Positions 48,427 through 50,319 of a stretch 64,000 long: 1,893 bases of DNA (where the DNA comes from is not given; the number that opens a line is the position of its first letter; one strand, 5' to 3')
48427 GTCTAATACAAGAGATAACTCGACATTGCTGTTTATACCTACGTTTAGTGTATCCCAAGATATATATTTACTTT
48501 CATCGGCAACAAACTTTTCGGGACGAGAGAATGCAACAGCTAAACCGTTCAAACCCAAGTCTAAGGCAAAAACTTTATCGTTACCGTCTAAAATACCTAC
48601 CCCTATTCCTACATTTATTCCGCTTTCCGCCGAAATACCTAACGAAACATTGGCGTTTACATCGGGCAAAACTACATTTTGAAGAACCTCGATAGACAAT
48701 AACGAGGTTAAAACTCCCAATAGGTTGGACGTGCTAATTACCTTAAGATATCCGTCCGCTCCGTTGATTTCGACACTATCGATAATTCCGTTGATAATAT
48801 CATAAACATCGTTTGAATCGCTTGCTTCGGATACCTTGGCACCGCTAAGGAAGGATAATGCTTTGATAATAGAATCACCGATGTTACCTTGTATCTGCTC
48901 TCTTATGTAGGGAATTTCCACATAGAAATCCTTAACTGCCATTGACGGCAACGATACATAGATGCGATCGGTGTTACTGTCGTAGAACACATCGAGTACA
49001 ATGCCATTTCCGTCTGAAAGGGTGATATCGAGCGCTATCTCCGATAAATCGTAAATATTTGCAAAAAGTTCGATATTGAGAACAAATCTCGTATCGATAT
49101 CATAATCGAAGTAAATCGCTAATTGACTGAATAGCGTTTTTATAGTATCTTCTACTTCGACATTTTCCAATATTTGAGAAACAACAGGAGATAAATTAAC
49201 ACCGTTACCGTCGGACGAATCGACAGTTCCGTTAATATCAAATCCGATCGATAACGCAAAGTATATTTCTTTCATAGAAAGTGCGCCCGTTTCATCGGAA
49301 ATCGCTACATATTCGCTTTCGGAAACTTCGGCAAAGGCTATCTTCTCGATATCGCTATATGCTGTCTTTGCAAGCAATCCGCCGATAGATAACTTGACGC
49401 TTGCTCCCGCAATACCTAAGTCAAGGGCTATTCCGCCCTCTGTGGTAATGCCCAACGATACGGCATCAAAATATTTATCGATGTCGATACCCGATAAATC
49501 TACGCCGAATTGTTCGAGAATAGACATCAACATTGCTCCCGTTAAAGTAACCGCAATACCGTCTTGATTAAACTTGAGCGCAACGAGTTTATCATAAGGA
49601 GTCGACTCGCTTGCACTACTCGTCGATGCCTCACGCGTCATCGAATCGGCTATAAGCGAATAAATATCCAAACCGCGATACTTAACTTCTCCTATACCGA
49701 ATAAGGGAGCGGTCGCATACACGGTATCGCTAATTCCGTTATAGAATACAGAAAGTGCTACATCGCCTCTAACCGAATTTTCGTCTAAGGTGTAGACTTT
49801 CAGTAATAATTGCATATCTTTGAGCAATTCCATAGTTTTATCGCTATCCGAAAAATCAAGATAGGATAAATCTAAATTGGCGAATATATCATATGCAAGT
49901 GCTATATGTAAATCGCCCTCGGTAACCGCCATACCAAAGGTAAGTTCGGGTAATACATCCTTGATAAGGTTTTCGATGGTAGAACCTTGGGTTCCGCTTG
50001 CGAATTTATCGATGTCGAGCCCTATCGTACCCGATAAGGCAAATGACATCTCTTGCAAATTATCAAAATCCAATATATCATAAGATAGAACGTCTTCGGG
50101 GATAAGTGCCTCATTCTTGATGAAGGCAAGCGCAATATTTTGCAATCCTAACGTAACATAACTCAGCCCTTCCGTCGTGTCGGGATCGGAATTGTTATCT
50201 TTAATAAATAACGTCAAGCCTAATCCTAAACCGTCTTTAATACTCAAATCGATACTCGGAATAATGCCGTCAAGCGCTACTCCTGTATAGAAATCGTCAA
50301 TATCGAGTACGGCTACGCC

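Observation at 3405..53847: Two adjacent giant ORFs (about 10.45k and 6.29k codons) occupy about 79% of the window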

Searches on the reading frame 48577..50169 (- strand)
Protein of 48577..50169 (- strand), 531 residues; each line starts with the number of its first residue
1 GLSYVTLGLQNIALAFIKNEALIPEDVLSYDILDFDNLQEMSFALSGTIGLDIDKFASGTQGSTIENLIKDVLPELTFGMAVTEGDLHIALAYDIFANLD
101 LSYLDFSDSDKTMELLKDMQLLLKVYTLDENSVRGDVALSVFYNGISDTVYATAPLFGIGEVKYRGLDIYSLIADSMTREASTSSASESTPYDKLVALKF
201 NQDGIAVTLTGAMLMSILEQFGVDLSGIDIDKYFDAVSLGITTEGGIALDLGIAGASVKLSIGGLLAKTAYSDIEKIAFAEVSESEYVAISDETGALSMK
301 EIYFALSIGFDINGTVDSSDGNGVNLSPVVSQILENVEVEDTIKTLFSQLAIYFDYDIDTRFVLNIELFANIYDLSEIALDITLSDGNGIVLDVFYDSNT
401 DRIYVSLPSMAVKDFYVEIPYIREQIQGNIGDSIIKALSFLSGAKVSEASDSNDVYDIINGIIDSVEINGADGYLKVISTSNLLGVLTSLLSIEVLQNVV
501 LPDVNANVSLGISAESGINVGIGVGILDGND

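Call 63: predict_structure(alignment_id=A6)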
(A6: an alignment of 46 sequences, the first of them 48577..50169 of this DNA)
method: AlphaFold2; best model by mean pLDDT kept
length: 531 residues; sequences in the alignment: 46
mean_pLDDT: 53.6   pTM: 0.39
mean pLDDT of the five models: 53.6, 53.3, 52.4, 51.0, 49.9
residues with pLDDT >= 90: 32; 70-90: 71; 50-70: 139; < 50: 289
segments of 3 or more residues with pLDDT < 50: 1-7, 18-33, 72-81, 182-194, 263-306, 311-323, 327-375, 383-390, 409-431, 437-463, 465-531
pLDDT, mean of each block of 10 residues (from residue 1): 41 53 39 58 77 59 52 43 64 87 72 76 91 90 92 92 87 65 46 50 64 63 62 67 65 60 41 28 29 35 45 44 48 43 39 41 34 45 47 62 55 38 37 49 37 46 47 44 44 33 37 39 40 29
secondary structure, 60 per line:
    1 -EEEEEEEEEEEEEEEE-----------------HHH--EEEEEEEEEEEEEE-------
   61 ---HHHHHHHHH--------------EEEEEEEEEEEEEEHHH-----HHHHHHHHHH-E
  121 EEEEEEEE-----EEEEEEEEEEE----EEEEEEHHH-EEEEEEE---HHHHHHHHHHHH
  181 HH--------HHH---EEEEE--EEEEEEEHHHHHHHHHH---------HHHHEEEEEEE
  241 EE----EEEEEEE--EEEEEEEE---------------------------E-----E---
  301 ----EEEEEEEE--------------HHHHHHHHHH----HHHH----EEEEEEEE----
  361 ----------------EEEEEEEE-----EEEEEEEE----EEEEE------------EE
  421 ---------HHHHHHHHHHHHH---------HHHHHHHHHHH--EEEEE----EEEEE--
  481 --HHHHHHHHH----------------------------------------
elements in order: E2-17 E40-53 H64-72 E87-100 H109-118 E120-128 E134-144 E149-154 E159-165 H169-182 E197-201 E204-210 H211-220 H230-233 E234-242 E247-253 E256-263 E305-312 H327-336 H341-344 E349-356 E377-384 E390-397 E402-406 H430-442 H452-462 E465-469 E474-478 H483-491

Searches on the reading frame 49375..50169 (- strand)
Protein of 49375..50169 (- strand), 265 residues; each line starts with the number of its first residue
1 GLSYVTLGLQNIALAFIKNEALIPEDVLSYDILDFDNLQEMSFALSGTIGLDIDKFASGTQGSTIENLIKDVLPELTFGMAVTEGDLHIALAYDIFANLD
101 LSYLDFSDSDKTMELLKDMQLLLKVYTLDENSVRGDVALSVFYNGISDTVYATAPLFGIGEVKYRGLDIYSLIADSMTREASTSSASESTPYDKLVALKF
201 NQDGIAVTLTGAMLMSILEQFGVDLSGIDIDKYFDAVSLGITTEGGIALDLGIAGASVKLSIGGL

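Call 41: search_solved_structures(query=A2, max_evalue=1)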
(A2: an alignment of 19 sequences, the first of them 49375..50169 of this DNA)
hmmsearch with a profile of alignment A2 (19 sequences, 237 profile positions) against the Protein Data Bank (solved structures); distinct sequences matched with E-value up to 1: 1.
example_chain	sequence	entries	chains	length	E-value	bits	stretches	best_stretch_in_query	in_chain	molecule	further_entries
6ape_A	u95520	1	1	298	0.044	17.2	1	121-222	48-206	Bifunctional protein FolD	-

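Call 43: find_homologous_proteins(query=A2, max_evalue=0.001)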
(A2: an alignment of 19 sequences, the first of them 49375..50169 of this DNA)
Query A2 (19 sequences): 8000 candidates shared short words with the query, none scored E <= 0.001.

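Call 49: search_protein_representatives(alignment_id=A2)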
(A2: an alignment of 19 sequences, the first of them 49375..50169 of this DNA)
Query: 19 sequences, 237 profile positions. Proteins with E-value up to 0.001 (for the whole library): 117; up to 1e-10: 80; up to 1e-30: 47. The best 117 are listed.
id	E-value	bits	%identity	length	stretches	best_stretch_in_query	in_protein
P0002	1.8e-141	486.6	-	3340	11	2-232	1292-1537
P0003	5.2e-120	416.4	-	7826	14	3-228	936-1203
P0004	3.4e-116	403.9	-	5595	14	25-223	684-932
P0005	4.1e-115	400.4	-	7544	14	25-206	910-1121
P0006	1.7e-113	395.1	-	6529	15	33-222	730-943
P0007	1.1e-107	376.1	-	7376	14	22-230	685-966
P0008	2.5e-106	371.6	-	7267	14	33-229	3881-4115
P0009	1.0e-105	369.6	-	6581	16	26-234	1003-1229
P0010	1.7e-105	368.9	-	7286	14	34-222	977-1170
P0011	1.3e-103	362.7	-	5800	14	15-210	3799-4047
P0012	1.7e-101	355.8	-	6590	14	3-228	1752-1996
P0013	5.7e-100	350.8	-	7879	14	23-222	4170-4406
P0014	4.0e-99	348.0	-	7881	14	5-232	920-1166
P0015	2.8e-95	335.4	-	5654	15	19-206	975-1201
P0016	1.0e-92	327.0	-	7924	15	5-228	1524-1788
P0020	4.1e-86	305.5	-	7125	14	37-227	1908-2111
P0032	9.2e-58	212.6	-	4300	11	39-230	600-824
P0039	5.9e-38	147.8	-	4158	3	26-226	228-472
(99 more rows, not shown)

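Call 52: list_cluster_members(proteins=[P0003, P0005, P0007, P0008, P0013, P0014, P0016, P0006, P0004, P0020])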
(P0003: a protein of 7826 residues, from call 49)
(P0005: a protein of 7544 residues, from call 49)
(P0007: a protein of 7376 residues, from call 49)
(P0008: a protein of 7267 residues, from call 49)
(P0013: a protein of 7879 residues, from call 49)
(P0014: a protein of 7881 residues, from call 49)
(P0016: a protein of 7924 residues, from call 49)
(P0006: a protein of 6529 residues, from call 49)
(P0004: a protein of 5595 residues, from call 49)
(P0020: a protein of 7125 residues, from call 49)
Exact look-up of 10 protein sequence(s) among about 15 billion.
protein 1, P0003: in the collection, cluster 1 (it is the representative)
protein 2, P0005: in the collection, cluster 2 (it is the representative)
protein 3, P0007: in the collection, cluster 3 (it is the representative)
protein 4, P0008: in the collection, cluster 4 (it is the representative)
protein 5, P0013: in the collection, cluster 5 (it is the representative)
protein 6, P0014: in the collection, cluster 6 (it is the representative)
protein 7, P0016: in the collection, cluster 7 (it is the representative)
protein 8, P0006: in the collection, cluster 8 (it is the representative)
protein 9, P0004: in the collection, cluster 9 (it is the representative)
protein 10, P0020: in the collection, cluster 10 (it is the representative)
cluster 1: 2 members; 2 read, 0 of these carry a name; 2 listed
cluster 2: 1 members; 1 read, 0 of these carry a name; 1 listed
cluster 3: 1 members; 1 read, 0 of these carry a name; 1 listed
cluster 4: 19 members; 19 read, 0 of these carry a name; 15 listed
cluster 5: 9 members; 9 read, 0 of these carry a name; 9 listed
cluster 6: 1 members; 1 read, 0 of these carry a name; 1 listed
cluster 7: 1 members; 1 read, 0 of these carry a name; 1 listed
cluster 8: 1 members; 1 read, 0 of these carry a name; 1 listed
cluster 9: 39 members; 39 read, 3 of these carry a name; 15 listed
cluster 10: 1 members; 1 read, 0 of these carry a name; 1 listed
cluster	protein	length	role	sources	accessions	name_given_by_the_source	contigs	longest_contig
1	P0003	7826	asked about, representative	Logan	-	-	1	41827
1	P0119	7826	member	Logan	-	-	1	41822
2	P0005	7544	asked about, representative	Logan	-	-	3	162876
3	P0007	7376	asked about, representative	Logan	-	-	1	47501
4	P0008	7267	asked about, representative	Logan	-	-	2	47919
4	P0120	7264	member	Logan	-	-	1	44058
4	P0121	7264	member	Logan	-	-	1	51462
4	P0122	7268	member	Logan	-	-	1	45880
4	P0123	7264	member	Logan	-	-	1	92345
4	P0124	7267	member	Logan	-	-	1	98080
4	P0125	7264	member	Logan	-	-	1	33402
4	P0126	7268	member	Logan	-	-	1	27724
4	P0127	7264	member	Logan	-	-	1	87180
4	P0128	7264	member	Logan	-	-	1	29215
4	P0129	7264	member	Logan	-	-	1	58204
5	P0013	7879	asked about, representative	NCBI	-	-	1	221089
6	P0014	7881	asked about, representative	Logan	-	-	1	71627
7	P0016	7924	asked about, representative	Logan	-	-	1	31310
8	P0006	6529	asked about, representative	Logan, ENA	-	-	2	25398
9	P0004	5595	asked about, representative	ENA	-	-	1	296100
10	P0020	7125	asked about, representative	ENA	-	-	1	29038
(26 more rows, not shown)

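Call 62: find_encoding_contigs(protein=P0039, flank=10000, max_places=3)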
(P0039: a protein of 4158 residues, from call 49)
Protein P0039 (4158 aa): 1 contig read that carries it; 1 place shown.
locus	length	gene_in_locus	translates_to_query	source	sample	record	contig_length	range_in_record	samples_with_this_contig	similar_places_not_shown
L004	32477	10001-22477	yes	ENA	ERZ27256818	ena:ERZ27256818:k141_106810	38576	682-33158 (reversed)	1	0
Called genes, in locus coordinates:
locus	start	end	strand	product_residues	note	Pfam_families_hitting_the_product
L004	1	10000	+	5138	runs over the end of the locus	?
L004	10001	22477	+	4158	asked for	PF07532:Big_4 (faint)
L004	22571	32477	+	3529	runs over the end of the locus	?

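Call 78: predict_structure(alignment_id=A8)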
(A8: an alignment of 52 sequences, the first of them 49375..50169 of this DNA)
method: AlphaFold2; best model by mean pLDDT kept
length: 265 residues; sequences in the alignment: 52
mean_pLDDT: 73.2   pTM: 0.59
mean pLDDT of the five models: 73.2, 69.7, 68.4, 67.6, 66.9
residues with pLDDT >= 90: 62; 70-90: 81; 50-70: 98; < 50: 24
segments of 3 or more residues with pLDDT < 50: 181-192, 259-265
pLDDT, mean of each block of 10 residues (from residue 1): 63 64 57 71 89 71 63 59 77 94 83 86 96 96 95 94 91 73 41 53 65 74 80 69 63 53 39
secondary structure, 60 per line:
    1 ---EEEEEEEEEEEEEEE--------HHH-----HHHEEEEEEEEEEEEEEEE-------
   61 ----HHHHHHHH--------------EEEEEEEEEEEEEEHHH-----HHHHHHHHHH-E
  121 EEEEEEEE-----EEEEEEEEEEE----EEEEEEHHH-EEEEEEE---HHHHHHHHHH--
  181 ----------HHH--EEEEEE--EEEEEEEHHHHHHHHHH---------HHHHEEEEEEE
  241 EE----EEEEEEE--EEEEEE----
elements in order: E4-18 E38-53 H65-72 E87-100 H109-118 E120-128 E134-144 E149-154 E159-165 H169-178 E196-201 E204-210 H211-220 H230-233 E234-242 E247-253 E256-261

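Call 82: fold_search(model_id=the predicted structure, library=pdb)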
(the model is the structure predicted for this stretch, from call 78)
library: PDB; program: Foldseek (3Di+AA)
matches with E <= 10: 474; with E <= 0.001: 0
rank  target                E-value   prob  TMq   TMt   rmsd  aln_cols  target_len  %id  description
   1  8t5j                  9.0e-03  0.85  0.15  0.24  15.1       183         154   10  Crystal structure of outer membrane lipoprotein carrier protein (LolA) from Francisella philomiragia (released 2023-06-28)
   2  6w3i_B                5.0e-02  0.57  0.16  0.18  15.9       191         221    8  Crystal structure of a FAM46C mutant in complex with Plk4 (released 2020-05-06)
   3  1m3i_A                1.3e-01  0.11  0.17  0.10  29.2       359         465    9  Perfringolysin O, new crystal form (released 2004-02-03)
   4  9enr_A                1.5e-01  0.09  0.14  0.04  21.8       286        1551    9  Vitellogenin from the honey bee hemolymph (released 2025-03-26)
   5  5jqm_B                2.1e-01  0.06  0.10  0.10  20.6       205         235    8  Crystal Structure of Phosphatidic acid Transporter Ups1/Mdm35 Void of Bound Phospholipid from Saccharomyces Cerevisiae (released 2017-07-12)
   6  4kgo_B                2.3e-01  0.54  0.18  0.23  18.1       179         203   13  Crystal Structure of double Leucine to Methionine mutant human splunc1 lacking the secretion signal sequence (released 2013-09-25)
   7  4n7v_A                2.5e-01  0.21  0.15  0.18  15.0       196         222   11  Crystal structure of human Plk4 cryptic polo box (CPB) in complex with a Cep152 N-terminal fragment (released 2014-07-02)
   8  7o1f_A                2.7e-01  0.06  0.12  0.12  19.0       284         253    9  PCNA from Chaetomium thermophilum in complex with PolD4 PIP peptide (released 2022-04-13)
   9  5jqm_A                2.8e-01  0.05  0.10  0.11  19.6       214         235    7  Crystal Structure of Phosphatidic acid Transporter Ups1/Mdm35 Void of Bound Phospholipid from Saccharomyces Cerevisiae (released 2017-07-12)
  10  4g7n_B                3.1e-01  0.23  0.15  0.17  14.9       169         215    8  The Structure of the Plk4 Cryptic Polo Box Reveals Two Tandem Polo Boxes Required for Centriole Duplication (released 2012-10-10)
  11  2pcr_C                3.3e-01  0.60  0.16  0.18   9.6       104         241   15  Crystal structure of Myo-inositol-1(or 4)-monophosphatase (aq_1983) from Aquifex Aeolicus VF5 (released 2007-10-02)
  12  5jqm_C                3.5e-01  0.04  0.10  0.10  19.7       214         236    7  Crystal Structure of Phosphatidic acid Transporter Ups1/Mdm35 Void of Bound Phospholipid from Saccharomyces Cerevisiae (released 2017-07-12)
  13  9dhd_B                3.7e-01  0.06  0.15  0.11  22.8       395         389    9  The ternary complex of DDB1, DDA1, DET1 (released 2025-02-05)
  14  7o1f_B                3.7e-01  0.05  0.12  0.13  19.1       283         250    9  PCNA from Chaetomium thermophilum in complex with PolD4 PIP peptide (released 2022-04-13)
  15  7o1f_D                3.9e-01  0.05  0.12  0.12  19.0       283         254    9  PCNA from Chaetomium thermophilum in complex with PolD4 PIP peptide (released 2022-04-13)
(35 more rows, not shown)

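Call 83: find_encoding_contigs(protein=P0032, flank=10000, max_places=3)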
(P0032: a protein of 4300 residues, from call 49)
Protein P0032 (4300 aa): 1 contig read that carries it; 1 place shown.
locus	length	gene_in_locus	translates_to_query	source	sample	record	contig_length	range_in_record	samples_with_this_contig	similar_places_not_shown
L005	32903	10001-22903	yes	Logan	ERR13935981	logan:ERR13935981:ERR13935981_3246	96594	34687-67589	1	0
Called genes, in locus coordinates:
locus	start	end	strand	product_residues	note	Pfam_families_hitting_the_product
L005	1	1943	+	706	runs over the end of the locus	PF12437:GSIII_N, PF00120:Gln-synt_C, PF18318:Gln-synt_C-ter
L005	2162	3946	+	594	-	PF01411:tRNA-synt_2c, PF07973:tRNA_SAD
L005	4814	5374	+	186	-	PF04542:Sigma70_r2, PF08281:Sigma70_r4_2 (weak), PF04545:Sigma70_r4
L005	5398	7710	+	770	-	PF23750:RsgI_M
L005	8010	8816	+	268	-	-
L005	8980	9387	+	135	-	-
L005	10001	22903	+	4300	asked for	PF07532:Big_4 (faint)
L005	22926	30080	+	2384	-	PF18676:MBG_2, PF18887:MBG_3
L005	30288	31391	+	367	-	-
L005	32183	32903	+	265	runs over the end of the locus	PF03419:Peptidase_U4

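Call 92: search_protein_families(library=pfam, alignment_id=A8, max_evalue=1)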
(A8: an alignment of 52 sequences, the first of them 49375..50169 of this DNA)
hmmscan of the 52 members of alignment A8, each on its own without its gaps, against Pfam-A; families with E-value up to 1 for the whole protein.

A. member 1, window:49375-50169:- (265 aa): 0 families

B. families by the number of members that match (of 52 scanned): 18 families
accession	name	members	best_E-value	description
PF24829.1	Phage_connect_2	1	0.0048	Phage connector protein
PF20832.2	Reov_VP3_MTase2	1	0.014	Reovirus VP3 protein, Methyltransferase domain 2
PF10651.15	BppU_N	1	0.018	BppU N-terminal domain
PF16418.11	CNOT1_HEAT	1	0.039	CCR4-NOT transcription complex subunit 1 HEAT repeat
PF13505.12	OMP_b-brl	1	0.043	Outer membrane protein beta-barrel domain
PF20159.5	YidB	1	0.047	YidB-like protein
PF24939.1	DUF7756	1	0.052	Domain of unknown function (DUF7756)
PF20421.4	DHR-2_Lobe_C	1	0.059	DHR-2, Lobe C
PF01207.24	Dus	1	0.086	Dihydrouridine synthase (Dus)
PF03158.18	DUF249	1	0.12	Multigene family 530 protein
PF04045.19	P34-Arc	1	0.12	Arp2/3 complex, 34 kD subunit p34-Arc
PF05696.16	DUF826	1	0.13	Protein of unknown function (DUF826)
PF22825.2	HpiC1-like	1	0.21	HpiC1 cyclase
PF18708.6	MapZ_C2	1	0.21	MapZ extracellular C-terminal domain 2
PF18188.7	PPL4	1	0.22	Prim-pol 4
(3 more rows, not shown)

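Call 97: fold_search(model_id=the predicted structure, library=viral)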
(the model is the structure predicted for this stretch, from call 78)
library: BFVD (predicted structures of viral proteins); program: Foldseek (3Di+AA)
matches with E <= 10: 526; with E <= 0.001: 0
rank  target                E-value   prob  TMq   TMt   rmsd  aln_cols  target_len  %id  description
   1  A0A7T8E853            7.5e-03  0.33  0.16  0.13  22.6       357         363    9  Uncharacterized protein [Soybean thrips denso-like virus 2]
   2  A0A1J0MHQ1            5.8e-02  0.51  0.18  0.14  20.5       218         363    9  Long tail fiber protein Gp37 [Klebsiella phage KPV15]
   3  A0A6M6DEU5            5.8e-02  0.08  0.10  0.09  23.3       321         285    8  (no name in the UniProt tables at hand)
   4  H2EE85                9.3e-02  0.18  0.16  0.14  16.7       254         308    9  Uncharacterized protein [Moumouvirus sp. 'Monve']
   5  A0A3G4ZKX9            1.2e-01  0.12  0.16  0.09  22.8       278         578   12  Uncharacterized protein [Terrestrivirus sp.]
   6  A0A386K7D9            1.3e-01  0.41  0.19  0.19  14.2       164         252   14  Uncharacterized protein [Dickeya phage vB_DsoM_JA11]
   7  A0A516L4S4            1.3e-01  0.18  0.15  0.07  21.9       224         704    9  (no name in the UniProt tables at hand)
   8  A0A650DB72            1.3e-01  0.08  0.13  0.07  19.5       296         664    8  (no name in the UniProt tables at hand)
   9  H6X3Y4                1.5e-01  0.35  0.18  0.23  15.6       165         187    8  Uncharacterized protein [Klebsiella phage vB_KleM_RaK2]
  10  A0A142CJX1            1.6e-01  0.35  0.22  0.29  23.1       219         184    8  (no name in the UniProt tables at hand)
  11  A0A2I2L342            1.6e-01  0.11  0.14  0.09  18.5       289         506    7  RCC1/BLIP-II protein [Orpheovirus IHUMI-LCC2]
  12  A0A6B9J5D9            1.9e-01  0.23  0.14  0.26  16.6       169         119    8  Uncharacterized protein [Erwinia phage Hena1]
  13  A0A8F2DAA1            2.0e-01  0.06  0.13  0.12  21.6       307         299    7  Major tail protein [Gordonia phage VanLee]
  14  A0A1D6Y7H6            2.1e-01  0.23  0.20  0.28  17.4       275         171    9  (no name in the UniProt tables at hand)
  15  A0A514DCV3            2.2e-01  0.13  0.15  0.19  20.1       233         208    8  Uncharacterized protein (Fragment) [Leviviridae sp.]
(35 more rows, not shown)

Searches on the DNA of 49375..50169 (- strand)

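Call 105: search_rna_families(source=L004, start=9850, end=10200, threshold=evalue, max_evalue=1)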
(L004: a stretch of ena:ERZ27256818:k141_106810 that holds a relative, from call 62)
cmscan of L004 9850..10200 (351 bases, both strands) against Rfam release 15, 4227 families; matches with E-value up to 1: 0.
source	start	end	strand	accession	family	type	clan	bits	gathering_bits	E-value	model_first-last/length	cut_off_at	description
